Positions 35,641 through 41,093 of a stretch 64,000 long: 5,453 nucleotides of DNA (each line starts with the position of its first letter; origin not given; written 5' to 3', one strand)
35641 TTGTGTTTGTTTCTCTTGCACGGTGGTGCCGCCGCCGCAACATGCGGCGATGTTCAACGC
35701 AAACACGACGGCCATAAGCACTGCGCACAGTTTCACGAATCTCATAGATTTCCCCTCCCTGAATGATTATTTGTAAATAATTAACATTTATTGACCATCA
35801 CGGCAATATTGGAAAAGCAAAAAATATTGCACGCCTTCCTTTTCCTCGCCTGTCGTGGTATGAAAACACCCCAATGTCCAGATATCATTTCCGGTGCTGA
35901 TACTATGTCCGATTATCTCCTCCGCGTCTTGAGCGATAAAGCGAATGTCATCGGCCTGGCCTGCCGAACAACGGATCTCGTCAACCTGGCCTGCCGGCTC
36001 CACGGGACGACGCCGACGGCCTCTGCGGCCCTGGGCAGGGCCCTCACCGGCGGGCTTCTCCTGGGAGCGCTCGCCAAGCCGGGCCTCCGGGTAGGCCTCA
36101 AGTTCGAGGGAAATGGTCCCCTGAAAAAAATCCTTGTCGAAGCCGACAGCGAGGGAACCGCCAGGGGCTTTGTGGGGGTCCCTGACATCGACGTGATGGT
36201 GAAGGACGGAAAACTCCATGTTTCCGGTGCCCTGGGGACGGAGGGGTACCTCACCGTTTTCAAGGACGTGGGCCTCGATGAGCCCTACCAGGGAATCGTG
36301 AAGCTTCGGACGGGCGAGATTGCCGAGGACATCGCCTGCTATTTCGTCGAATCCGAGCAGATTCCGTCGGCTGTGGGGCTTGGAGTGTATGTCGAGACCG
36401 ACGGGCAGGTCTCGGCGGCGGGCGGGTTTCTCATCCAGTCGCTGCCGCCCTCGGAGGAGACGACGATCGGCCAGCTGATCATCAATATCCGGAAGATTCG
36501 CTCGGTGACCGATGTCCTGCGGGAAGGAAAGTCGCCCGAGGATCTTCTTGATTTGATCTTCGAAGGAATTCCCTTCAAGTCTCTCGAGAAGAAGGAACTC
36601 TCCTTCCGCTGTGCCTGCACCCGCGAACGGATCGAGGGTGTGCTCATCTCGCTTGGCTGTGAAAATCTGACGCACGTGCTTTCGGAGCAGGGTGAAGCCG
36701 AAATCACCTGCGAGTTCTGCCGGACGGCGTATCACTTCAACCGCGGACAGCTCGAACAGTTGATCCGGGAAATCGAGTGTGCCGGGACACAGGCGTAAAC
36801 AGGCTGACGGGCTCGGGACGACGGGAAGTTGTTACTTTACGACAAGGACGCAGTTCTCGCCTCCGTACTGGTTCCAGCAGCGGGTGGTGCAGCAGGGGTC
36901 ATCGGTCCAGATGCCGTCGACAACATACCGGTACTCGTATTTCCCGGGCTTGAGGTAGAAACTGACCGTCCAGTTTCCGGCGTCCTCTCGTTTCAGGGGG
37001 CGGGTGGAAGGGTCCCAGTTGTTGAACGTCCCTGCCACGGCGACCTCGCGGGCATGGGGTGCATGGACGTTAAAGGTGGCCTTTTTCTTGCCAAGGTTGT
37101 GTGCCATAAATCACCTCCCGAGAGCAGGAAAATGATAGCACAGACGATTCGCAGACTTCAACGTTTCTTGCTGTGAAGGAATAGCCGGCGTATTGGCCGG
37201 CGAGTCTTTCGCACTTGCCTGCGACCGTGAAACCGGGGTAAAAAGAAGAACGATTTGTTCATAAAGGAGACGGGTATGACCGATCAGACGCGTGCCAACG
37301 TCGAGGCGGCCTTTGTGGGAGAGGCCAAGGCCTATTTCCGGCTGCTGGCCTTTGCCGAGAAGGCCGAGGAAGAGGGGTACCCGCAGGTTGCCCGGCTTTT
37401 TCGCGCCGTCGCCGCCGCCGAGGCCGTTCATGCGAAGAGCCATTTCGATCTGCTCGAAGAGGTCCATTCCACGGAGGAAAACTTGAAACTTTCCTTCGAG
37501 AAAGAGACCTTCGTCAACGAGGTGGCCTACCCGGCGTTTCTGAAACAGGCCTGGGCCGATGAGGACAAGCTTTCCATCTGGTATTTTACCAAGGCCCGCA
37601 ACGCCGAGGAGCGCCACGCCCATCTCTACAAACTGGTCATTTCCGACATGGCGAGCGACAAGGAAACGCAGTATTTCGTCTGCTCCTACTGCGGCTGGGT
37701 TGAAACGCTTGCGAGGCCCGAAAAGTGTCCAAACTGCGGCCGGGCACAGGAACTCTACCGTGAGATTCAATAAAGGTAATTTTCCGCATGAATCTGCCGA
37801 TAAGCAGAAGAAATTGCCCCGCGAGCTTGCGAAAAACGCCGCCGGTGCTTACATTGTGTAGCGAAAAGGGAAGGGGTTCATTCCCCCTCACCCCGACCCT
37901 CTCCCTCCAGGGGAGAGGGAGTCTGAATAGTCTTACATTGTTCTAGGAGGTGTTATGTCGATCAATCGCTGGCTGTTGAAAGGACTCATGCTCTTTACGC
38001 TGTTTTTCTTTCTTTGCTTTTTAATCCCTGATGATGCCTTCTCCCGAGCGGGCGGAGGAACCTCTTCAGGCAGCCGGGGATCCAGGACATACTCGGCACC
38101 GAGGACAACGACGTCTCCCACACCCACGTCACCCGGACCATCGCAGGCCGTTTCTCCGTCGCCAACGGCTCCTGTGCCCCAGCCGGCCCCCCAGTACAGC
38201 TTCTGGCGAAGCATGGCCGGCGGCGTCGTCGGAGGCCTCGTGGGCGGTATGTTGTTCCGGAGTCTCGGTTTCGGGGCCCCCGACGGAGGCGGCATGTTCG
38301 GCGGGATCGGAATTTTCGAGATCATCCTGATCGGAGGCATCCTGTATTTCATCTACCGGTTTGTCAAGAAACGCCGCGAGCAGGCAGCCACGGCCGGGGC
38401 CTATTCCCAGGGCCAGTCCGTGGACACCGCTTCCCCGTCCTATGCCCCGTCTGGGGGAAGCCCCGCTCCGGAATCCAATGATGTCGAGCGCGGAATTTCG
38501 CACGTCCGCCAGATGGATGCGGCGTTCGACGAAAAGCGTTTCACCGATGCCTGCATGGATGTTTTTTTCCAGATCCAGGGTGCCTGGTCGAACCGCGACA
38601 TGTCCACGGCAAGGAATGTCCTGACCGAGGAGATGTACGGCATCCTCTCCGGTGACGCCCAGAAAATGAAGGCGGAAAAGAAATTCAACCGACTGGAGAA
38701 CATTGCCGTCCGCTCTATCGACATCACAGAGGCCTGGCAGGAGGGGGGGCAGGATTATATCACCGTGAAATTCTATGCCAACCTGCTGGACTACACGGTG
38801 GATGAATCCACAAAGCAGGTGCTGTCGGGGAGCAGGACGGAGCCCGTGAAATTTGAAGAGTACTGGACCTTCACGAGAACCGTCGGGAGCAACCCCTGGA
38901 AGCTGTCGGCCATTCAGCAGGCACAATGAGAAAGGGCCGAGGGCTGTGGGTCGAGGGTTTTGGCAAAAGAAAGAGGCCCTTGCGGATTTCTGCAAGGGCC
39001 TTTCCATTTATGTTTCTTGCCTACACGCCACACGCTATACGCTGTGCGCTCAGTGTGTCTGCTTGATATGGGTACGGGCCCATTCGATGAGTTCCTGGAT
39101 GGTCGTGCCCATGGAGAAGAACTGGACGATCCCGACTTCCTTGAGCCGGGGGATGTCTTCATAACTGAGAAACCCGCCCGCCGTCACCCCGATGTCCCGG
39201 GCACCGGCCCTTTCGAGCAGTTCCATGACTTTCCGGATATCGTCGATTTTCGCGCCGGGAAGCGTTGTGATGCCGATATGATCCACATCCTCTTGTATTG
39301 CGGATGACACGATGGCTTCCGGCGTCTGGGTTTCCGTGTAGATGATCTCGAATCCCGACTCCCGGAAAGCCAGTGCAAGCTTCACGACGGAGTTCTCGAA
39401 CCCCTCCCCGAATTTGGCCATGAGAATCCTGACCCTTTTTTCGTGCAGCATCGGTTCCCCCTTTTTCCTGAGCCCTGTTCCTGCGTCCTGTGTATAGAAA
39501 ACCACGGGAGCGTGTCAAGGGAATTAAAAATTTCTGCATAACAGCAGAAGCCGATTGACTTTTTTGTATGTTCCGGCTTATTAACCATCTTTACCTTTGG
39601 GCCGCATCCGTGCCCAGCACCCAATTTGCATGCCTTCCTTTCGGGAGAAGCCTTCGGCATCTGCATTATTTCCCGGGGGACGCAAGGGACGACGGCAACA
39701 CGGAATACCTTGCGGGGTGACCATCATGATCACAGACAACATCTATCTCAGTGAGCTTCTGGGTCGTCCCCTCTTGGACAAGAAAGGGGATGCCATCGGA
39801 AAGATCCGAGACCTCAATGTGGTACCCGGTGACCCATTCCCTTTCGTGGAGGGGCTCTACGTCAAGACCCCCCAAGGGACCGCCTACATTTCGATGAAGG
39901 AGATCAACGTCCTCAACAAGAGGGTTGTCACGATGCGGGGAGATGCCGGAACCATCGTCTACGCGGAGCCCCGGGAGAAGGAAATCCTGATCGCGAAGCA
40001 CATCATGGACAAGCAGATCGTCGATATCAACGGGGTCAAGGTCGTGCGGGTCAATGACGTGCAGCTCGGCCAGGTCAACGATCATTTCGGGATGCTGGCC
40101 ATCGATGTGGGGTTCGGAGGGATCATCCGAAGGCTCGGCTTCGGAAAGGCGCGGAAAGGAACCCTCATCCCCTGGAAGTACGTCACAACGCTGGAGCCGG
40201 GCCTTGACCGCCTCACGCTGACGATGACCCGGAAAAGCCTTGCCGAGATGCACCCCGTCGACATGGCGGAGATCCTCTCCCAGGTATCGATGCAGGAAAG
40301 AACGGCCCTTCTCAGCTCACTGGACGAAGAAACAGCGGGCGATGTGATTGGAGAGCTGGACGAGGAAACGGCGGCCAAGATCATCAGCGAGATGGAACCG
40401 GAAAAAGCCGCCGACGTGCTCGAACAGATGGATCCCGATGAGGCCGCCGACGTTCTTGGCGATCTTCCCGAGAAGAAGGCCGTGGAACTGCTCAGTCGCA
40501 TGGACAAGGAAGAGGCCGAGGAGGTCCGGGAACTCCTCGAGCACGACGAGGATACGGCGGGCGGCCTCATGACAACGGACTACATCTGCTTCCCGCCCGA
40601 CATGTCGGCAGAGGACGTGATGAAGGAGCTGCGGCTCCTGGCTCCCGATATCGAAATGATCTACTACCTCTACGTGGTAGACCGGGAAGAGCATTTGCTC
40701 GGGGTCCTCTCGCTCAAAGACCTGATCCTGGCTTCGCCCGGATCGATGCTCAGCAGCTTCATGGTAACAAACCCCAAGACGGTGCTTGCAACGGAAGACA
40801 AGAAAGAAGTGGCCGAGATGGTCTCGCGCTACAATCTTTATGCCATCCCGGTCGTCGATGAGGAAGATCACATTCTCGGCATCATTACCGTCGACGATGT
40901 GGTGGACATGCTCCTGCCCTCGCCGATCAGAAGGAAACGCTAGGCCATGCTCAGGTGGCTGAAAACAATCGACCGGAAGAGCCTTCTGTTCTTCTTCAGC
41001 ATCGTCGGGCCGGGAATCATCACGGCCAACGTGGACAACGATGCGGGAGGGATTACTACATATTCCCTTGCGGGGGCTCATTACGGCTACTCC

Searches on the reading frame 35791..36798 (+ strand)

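Call 83: search_protein_families(library=pfam, proteins=[window:35791-36798:+], max_evalue=0.0001)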
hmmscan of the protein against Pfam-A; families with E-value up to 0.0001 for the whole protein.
window:35791-36798:+ (335 aa): 1 family
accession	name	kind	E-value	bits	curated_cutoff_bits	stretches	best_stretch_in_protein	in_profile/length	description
PF01430.24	HSP33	-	2.2e-87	293.4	21.4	1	41-317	1-273/273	Hsp33 protein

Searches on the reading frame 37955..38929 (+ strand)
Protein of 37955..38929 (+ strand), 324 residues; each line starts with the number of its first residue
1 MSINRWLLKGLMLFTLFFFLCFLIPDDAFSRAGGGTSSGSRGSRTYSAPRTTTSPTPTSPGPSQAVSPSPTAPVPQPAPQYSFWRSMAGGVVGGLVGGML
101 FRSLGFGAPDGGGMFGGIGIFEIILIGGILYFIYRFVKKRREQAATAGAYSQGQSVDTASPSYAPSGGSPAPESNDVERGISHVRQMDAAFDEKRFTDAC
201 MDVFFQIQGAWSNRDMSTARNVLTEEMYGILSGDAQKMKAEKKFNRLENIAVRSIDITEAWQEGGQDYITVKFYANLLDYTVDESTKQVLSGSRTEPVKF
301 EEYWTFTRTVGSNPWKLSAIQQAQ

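Call 83: search_protein_families(library=pfam, proteins=[window:37955-38929:+], max_evalue=0.0001)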
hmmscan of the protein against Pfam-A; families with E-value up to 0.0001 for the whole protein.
window:37955-38929:+ (324 aa): 1 family
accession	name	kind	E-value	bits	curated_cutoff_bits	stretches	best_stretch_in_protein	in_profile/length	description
PF04280.21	Tim44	-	4.2e-43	147.4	29.6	1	178-322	2-147/147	Tim44-like domain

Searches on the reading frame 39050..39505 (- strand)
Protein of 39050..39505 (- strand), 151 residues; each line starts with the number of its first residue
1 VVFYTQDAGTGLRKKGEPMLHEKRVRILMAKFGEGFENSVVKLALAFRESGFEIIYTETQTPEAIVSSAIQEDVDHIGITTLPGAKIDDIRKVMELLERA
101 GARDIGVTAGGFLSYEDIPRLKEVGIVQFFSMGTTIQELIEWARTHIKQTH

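Call 83: search_protein_families(library=pfam, proteins=[window:39050-39505:-], max_evalue=0.0001)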
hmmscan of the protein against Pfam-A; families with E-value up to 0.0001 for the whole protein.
window:39050-39505:- (151 aa): 1 family
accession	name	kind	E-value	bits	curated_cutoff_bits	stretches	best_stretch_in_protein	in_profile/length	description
PF02310.24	B12-binding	-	3.2e-11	43.6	32.1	1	40-127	17-106/121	B12 binding domain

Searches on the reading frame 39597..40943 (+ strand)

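Call 83: search_protein_families(library=pfam, proteins=[window:39597-40943:+], max_evalue=0.0001)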
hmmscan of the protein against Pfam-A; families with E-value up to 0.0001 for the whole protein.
window:39597-40943:+ (448 aa): 5 families
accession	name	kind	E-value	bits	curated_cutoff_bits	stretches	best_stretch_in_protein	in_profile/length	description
PF03448.22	MgtE_N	-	3.4e-30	105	25.9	1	218-319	1-102/102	MgtE intracellular N domain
PF00571.33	CBS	-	3.2e-21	75.8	24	2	386-439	2-55/57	CBS domain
PF14841.11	FliG_M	-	7.7e-10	39.3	25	1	268-303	13-48/76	FliG middle domain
PF05239.21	PRC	-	1.5e-08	35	21.2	0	138-209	11-72/78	PRC-barrel domain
PF14842.11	FliG_N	-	6.6e-05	23.9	25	0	236-266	9-39/104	FliG N-terminal domain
